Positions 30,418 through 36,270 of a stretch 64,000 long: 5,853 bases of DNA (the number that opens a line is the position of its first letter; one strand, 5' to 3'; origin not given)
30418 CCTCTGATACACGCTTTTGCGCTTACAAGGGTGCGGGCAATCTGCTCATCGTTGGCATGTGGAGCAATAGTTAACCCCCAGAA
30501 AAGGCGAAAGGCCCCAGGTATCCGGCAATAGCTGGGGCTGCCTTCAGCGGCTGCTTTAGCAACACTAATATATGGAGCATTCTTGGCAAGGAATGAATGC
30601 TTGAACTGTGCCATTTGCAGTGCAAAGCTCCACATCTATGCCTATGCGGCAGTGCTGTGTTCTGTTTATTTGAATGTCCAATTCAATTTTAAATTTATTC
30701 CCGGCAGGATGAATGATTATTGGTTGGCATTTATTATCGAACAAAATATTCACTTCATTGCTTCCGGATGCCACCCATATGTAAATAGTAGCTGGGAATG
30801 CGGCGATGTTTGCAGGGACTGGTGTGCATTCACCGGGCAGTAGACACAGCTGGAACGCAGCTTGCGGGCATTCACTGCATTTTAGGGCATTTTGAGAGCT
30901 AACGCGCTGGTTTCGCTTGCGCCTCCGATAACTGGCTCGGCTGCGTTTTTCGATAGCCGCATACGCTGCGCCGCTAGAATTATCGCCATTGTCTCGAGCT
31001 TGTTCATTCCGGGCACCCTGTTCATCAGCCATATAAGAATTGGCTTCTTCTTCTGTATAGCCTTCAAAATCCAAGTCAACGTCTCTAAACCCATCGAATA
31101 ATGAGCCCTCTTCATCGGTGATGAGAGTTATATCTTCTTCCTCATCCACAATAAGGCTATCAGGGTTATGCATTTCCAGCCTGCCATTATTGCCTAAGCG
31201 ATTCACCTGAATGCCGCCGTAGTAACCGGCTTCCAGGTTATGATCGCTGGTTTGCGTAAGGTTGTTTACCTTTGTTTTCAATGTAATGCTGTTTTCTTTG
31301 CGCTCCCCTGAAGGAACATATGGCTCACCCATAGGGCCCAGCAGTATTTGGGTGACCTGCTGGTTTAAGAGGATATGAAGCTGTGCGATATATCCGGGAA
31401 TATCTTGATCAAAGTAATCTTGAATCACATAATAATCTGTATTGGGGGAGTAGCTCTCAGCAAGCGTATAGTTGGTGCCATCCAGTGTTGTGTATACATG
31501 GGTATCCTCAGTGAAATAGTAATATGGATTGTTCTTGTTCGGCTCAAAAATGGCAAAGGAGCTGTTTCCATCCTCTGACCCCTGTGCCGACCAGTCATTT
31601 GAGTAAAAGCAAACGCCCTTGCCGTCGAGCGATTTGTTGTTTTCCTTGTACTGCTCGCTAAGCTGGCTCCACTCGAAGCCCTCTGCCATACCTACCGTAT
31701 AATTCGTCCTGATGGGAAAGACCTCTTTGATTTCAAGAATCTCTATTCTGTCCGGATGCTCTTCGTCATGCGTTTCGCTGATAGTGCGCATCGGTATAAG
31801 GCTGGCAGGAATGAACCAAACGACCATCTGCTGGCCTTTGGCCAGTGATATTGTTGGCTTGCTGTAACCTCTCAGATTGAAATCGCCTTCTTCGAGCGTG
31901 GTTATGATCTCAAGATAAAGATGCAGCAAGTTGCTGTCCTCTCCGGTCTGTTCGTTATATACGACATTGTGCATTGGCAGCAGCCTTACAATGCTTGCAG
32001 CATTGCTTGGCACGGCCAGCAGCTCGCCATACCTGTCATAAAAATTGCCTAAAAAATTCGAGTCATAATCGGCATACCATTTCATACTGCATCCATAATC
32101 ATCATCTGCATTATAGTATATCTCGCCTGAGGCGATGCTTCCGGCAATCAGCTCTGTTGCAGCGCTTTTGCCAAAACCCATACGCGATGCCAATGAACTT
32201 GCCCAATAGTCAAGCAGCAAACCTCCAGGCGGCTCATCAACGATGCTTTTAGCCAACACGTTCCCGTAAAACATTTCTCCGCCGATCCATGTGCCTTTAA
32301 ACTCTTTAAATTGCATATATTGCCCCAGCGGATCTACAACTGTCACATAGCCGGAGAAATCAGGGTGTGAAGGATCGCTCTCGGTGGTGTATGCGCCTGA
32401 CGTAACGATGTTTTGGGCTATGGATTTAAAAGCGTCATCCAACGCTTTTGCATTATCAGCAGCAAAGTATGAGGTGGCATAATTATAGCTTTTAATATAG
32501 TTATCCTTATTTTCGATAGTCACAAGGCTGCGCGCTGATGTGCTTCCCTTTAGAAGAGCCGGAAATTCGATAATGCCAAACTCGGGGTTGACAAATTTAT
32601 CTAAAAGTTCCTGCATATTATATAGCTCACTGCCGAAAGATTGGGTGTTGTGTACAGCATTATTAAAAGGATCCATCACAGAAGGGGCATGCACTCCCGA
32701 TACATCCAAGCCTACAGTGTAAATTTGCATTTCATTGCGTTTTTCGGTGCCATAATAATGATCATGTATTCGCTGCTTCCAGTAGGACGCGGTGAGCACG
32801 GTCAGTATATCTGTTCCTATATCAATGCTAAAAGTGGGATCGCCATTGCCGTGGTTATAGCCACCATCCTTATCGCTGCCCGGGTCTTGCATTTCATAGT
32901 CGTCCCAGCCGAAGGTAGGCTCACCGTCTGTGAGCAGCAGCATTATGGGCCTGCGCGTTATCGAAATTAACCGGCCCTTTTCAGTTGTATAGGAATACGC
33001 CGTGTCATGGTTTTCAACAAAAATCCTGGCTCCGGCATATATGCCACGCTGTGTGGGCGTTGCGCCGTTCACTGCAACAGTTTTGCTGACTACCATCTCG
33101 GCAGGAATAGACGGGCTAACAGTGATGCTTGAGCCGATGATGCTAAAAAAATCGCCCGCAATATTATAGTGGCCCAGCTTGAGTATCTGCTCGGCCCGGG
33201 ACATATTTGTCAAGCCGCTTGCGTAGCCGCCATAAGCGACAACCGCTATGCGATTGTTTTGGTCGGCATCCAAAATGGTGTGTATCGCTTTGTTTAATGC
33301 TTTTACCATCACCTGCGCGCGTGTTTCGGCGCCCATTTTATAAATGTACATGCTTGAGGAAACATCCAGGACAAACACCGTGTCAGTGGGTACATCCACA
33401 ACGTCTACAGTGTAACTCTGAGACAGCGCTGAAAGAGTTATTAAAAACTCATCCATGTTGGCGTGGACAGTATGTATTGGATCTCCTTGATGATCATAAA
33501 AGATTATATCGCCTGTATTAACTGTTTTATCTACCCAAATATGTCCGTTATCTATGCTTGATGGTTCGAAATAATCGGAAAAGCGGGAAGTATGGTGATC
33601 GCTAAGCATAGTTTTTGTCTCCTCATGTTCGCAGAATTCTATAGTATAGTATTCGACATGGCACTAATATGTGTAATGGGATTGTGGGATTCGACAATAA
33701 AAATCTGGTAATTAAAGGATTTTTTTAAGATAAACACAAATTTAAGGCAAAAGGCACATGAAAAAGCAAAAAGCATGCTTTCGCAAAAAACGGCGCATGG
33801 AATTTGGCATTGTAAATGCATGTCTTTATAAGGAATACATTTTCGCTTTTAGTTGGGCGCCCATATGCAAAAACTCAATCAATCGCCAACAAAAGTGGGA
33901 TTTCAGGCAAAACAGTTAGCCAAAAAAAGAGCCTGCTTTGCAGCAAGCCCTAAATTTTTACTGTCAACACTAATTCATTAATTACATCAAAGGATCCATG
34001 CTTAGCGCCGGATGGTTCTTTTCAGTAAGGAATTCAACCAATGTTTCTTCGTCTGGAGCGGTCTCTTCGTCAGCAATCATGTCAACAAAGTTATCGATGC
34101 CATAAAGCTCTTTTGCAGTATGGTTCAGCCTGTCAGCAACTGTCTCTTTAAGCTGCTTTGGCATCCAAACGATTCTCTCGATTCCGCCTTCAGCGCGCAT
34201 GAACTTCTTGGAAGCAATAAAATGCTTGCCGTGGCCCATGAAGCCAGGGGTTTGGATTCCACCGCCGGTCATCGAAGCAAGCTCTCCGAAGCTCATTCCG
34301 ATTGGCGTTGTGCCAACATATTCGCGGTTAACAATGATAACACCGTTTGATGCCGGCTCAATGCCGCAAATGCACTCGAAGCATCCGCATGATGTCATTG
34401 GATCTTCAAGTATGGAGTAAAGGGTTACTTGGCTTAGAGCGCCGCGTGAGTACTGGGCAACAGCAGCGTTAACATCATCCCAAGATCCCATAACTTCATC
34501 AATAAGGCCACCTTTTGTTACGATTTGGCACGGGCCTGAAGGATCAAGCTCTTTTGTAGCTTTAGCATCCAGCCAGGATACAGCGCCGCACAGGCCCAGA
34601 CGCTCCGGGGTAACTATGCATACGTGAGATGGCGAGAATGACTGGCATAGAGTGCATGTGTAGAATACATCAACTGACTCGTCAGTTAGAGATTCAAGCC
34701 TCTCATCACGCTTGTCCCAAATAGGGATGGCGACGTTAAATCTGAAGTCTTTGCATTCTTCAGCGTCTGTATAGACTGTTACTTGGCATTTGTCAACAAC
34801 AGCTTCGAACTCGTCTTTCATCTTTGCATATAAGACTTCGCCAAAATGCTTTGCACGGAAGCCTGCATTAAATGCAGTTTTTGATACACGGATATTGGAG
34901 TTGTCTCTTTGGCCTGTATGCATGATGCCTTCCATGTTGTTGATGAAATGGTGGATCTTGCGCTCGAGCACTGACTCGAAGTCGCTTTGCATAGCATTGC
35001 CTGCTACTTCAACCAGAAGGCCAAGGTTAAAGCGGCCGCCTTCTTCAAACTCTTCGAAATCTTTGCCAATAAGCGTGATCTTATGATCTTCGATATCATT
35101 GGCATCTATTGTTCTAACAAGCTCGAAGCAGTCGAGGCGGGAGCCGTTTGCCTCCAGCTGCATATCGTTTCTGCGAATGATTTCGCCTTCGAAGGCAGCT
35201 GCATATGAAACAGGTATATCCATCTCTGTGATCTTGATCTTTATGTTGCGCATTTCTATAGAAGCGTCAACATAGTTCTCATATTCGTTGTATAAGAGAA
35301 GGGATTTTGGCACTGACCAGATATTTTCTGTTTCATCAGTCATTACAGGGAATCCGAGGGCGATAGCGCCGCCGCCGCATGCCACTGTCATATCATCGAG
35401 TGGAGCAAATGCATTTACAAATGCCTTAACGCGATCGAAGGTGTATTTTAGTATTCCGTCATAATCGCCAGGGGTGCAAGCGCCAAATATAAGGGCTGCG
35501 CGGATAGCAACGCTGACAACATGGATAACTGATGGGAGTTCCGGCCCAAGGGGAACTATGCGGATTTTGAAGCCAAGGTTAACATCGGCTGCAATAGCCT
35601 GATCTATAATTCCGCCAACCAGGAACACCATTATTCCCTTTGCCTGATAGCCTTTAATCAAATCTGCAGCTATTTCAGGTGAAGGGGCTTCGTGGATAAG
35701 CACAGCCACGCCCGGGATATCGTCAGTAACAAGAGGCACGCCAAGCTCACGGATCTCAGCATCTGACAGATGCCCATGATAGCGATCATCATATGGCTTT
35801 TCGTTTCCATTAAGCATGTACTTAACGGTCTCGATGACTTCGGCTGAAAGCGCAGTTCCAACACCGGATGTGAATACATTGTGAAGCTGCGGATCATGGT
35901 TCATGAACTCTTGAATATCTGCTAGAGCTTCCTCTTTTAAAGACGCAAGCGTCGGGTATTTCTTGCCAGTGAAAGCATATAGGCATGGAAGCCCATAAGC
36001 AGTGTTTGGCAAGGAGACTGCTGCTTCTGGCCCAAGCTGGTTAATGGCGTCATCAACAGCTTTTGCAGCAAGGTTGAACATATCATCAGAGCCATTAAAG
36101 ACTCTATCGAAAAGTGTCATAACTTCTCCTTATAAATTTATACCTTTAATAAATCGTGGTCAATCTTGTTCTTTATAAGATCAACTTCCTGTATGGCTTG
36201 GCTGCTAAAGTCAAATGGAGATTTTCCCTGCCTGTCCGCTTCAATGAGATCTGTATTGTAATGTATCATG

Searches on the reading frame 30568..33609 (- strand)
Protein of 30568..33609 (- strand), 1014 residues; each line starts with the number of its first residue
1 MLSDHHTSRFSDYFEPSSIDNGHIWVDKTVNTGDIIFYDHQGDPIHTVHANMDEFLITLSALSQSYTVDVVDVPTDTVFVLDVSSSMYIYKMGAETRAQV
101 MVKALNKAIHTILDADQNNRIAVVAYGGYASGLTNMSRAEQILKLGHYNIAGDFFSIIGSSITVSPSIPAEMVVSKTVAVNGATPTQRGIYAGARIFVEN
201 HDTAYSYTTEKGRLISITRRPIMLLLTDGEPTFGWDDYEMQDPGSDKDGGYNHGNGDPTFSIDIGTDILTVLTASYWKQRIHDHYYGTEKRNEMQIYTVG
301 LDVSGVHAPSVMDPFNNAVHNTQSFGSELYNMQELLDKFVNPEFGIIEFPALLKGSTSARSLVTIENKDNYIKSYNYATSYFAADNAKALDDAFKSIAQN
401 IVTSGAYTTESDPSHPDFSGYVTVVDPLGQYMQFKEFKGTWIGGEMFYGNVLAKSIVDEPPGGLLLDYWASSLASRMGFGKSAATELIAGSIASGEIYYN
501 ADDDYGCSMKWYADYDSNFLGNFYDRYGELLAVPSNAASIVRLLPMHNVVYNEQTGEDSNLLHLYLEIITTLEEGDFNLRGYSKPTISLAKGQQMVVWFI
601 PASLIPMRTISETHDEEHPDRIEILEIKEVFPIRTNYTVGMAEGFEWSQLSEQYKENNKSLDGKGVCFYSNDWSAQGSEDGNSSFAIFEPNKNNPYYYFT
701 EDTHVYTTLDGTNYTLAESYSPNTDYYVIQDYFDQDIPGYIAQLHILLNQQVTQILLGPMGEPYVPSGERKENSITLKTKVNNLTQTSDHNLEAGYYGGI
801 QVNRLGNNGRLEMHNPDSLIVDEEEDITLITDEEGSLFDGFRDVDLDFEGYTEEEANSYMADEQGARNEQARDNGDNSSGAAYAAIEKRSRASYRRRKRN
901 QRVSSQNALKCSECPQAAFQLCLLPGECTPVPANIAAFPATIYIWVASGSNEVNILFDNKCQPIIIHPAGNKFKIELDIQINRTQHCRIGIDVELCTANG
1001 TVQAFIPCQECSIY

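Call 60: search_protein_families(library=pfam, proteins=[window:30568-33609:-], max_evalue=0.0001)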
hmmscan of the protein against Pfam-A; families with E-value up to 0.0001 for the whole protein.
window:30568-33609:- (1014 aa): 1 family
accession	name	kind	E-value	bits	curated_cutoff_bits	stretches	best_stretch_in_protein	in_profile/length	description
PF13519.12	VWA_2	-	4.1e-06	27.8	27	1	77-138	1-57/107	von Willebrand factor type A domain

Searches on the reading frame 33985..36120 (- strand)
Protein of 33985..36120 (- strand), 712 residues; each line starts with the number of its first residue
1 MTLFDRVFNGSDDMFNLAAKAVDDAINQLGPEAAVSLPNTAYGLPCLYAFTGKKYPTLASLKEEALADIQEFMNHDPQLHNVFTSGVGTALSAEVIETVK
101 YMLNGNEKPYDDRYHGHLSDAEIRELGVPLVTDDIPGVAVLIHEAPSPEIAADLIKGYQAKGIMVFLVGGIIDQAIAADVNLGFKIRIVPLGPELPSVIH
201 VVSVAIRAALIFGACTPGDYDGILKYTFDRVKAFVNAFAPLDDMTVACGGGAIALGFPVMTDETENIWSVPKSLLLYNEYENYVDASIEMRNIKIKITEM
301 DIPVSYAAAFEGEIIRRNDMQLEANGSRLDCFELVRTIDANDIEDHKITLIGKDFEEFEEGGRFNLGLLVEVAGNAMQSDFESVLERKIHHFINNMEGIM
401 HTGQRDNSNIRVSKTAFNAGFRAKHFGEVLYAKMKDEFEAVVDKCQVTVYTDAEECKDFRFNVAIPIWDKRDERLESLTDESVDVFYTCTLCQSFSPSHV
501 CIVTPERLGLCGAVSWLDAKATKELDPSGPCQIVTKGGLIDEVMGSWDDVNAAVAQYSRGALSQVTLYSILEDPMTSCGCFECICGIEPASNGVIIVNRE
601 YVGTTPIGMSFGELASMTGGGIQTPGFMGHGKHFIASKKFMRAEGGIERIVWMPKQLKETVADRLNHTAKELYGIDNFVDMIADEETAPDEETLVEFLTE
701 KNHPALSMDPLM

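Call 4: search_protein_families(library=pfam, proteins=[window:33985-36120:-], max_evalue=0.01)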
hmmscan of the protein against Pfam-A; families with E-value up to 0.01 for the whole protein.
window:33985-36120:- (712 aa): 3 families
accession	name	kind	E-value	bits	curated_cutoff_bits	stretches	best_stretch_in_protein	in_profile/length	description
PF19436.4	ACS_CODH_B_C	-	1.5e-126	421.4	25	1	468-712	1-245/245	ACS/CODH beta subunit C-terminal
PF03598.20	CdhC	-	7.5e-64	214.7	24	1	302-455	1-154/155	CO dehydrogenase/acetyl-CoA synthase complex beta subunit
PF18537.6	CODH_A_N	-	4.5e-22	78.3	32.2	1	20-102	2-83/83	Carbon monoxide dehydrogenase subunit alpha N-terminal domain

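Call 5: search_protein_families(library=ncbifam, proteins=[window:33985-36120:-], max_evalue=0.01)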
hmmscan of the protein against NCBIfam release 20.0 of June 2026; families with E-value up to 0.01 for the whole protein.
window:33985-36120:- (712 aa): 5 families
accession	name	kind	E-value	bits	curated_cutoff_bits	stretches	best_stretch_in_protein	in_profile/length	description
NF040764.1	CODH_ACS_al_bet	equivalog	8.5e-302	1002.7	800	1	8-712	1-705/705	acetyl-CoA decarbonylase/synthase complex subunit alpha/beta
NF007078.0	PRK09529.1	subfamily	6.2e-280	930.3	809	1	2-712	4-710/710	bifunctional acetyl-CoA decarbonylase/synthase complex subunit alpha/beta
NF003379.0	PRK04456.1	domain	7.8e-134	446.8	372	1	300-706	3-399/464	acetyl-CoA decarbonylase/synthase complex subunit beta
TIGR00316.1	cdhC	equivalog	8.7e-128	427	355.95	1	299-706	2-396/460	CO dehydrogenase/CO-methylating acetyl-CoA synthase complex subunit beta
TIGR00314.1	cdhA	equivalog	2.8e-05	22.1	781.3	0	99-150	462-513/784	CO dehydrogenase/acetyl-CoA synthase complex subunit alpha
